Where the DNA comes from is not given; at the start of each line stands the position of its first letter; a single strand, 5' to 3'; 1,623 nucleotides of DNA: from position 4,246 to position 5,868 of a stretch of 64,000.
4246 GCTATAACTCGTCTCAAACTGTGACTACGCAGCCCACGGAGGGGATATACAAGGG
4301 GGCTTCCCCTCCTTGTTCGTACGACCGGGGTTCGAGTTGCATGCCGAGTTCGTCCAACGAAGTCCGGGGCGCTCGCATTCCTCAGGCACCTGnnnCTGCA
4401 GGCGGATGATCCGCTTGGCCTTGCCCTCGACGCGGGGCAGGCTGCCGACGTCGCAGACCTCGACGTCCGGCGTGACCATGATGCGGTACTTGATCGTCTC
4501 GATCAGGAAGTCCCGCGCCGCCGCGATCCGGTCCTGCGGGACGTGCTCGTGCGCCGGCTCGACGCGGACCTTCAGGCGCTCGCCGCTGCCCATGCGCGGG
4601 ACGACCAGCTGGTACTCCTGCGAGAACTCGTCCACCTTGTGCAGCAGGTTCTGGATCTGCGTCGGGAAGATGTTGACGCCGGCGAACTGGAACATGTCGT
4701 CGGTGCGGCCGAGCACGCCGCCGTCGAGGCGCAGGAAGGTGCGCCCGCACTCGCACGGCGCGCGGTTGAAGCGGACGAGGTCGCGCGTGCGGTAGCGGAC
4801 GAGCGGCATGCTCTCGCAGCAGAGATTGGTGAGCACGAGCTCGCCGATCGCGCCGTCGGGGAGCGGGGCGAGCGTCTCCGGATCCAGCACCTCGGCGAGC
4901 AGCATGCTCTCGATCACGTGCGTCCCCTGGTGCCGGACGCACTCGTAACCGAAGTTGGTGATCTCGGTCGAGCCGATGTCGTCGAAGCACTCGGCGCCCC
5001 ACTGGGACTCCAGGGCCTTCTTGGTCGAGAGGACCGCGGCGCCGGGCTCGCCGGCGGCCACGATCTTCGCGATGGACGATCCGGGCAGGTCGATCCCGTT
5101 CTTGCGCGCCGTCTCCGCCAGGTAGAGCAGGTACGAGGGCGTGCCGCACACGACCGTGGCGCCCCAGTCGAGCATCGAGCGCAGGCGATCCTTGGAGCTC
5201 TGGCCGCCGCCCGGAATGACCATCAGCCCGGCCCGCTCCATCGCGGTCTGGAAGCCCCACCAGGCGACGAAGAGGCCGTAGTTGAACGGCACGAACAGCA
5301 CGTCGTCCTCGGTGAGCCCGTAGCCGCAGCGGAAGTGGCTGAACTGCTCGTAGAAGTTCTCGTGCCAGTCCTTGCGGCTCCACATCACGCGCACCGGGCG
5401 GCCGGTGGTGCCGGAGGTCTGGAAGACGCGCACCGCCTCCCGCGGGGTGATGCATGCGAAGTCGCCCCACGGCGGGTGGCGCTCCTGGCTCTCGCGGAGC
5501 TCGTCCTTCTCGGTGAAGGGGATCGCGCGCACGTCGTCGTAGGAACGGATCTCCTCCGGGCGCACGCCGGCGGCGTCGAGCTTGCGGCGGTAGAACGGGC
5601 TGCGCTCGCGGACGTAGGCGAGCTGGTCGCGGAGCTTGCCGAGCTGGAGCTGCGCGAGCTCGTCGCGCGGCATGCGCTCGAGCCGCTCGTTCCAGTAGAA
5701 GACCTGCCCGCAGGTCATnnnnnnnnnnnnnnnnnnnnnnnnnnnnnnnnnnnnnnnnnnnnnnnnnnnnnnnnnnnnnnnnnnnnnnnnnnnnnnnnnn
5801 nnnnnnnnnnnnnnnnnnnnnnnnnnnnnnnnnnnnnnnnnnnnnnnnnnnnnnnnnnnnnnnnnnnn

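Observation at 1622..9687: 4-hydroxybenzoyl-CoA-reductase-like Mo enzyme and CoA ligase linked to yqeB-yqeC, the markers of selenium-dependent Mo hydroxylases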

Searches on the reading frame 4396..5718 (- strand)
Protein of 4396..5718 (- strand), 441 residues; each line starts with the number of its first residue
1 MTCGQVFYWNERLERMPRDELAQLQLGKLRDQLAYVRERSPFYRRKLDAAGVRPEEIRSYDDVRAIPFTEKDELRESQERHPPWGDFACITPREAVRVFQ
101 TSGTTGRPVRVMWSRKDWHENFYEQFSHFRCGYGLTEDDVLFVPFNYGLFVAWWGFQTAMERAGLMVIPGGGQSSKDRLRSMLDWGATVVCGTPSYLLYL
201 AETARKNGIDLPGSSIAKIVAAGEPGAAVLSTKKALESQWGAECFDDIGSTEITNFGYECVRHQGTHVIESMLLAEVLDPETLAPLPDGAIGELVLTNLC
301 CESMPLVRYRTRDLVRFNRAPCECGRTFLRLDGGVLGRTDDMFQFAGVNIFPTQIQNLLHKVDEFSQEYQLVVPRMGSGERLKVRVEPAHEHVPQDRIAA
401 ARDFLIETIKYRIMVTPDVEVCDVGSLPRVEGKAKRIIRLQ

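Call 6: search_protein_families(library=ncbifam, proteins=[window:4396-5718:-], max_evalue=0.00001)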
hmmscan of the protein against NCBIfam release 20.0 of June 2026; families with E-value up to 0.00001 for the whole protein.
window:4396-5718:- (441 aa): 14 families
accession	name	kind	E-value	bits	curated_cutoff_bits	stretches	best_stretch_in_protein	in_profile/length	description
TIGR02155.1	PA_CoA_ligase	equivalog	1.3e-83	280.9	646.3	1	14-438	1-419/422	phenylacetate--CoA ligase PaaK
NF041878.1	paak_haloarch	equivalog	8.7e-81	271.7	700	1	12-437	4-423/427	phenylacetate--CoA ligase PaaK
NF053551.1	FlxY_rubin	equivalog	3.9e-64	217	520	1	17-431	5-409/424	flexirubin biosynthesis putative acyl-CoA ligase FlxY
NF045666.1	DVU1553_fam_AMP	equivalog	5.3e-53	180.2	300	1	14-332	16-325/331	DVU_1553 family AMP-dependent CoA ligase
TIGR03335.1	F390_ftsA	equivalog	3.2e-44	151.3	458.7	1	8-373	1-366/445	coenzyme F390 synthetase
NF041217.1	BagE_FevW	exception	2.6e-30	105.8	800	1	19-427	11-392/424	bagremycin/ferroverdin synthetase BagE/FevW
TIGR02304.1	aden_form_hyp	equivalog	9.5e-11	41.3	251.9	1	295-387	283-376/430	F390 synthetase-related protein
TIGR01733.1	AA-adenyl-dom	subfamily_domain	6.6e-10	38.4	317.4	1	77-296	105-324/409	amino acid adenylation domain-containing protein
NF004837.0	PRK06187.1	subfamily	7.2e-09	34.4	476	1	70-255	147-325/531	long-chain-fatty-acid--CoA ligase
NF005801.1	PRK07656.1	equivalog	9.7e-07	27.8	657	0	335-403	399-469/500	FadD3 family acyl-CoA ligase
NF009071.0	PRK12406.1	subfamily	1.4e-06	27.1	701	1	95-394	155-457/510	acyl-CoA synthetase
NF009233.0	PRK12583.1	subfamily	1.8e-06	26.6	832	0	88-227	196-330/558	fatty acid CoA ligase family protein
TIGR02262.1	benz_CoA_lig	subfamily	5.6e-06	25.3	375.25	1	90-359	158-426/508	benzoate-CoA ligase family protein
NF005426.0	PRK07008.1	equivalog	7e-06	24.9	822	1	66-261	156-342/545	3-(methylthio)propionyl-CoA ligase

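Call 7: search_protein_families(library=pfam, proteins=[window:4396-5718:-], max_evalue=0.00001)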
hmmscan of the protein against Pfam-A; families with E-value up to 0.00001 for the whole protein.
window:4396-5718:- (441 aa): 2 families
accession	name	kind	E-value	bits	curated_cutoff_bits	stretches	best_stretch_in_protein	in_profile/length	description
PF14535.12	AMP-binding_C_2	-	7.9e-20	71.4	25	1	347-438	1-93/96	AMP-binding enzyme C-terminal domain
PF00501.34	AMP-binding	-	2e-15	57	29.9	1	61-296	126-374/384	AMP-binding enzyme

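Call 57: search_solved_structures(query=window:4396-5718:-, max_evalue=1e-10)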
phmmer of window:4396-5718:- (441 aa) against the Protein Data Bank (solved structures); distinct sequences matched with E-value up to 1e-10: 9.
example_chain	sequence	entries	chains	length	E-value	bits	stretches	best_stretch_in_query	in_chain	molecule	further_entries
4r1l_A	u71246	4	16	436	9.4e-80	271.6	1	7-438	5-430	Phenylacetate-coenzyme A ligase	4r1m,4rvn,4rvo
2y27_A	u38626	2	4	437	5.3e-71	242.7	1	11-438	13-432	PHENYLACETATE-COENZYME A LIGASE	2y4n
6hdw_A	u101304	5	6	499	2.3e-68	234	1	7-438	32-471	2-hydroxyisobutyryl-CoA synthetase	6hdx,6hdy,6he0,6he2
2y4o_A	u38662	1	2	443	6.6e-64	219.4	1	11-438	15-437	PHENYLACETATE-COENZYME A LIGASE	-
6wuq_A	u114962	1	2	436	5.5e-24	87.8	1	19-355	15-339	AjiA1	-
9s3l_A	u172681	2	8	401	3.2e-23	85.3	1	37-327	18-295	Phenylacetate-CoA ligase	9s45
6siw_A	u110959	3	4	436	4.4e-23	84.8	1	19-356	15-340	PaaK-like ligase (AMP-dependent synthetase and ligase) | AMP-dependent synthetase and ligase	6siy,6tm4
6siw_B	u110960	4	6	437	4.4e-23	84.8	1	19-356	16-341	PaaK-like ligase (AMP-dependent synthetase and ligase) | AMP-dependent synthetase and ligase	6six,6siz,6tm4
3lax_A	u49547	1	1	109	4.3e-11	45.3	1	339-438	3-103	Phenylacetate-coenzyme A ligase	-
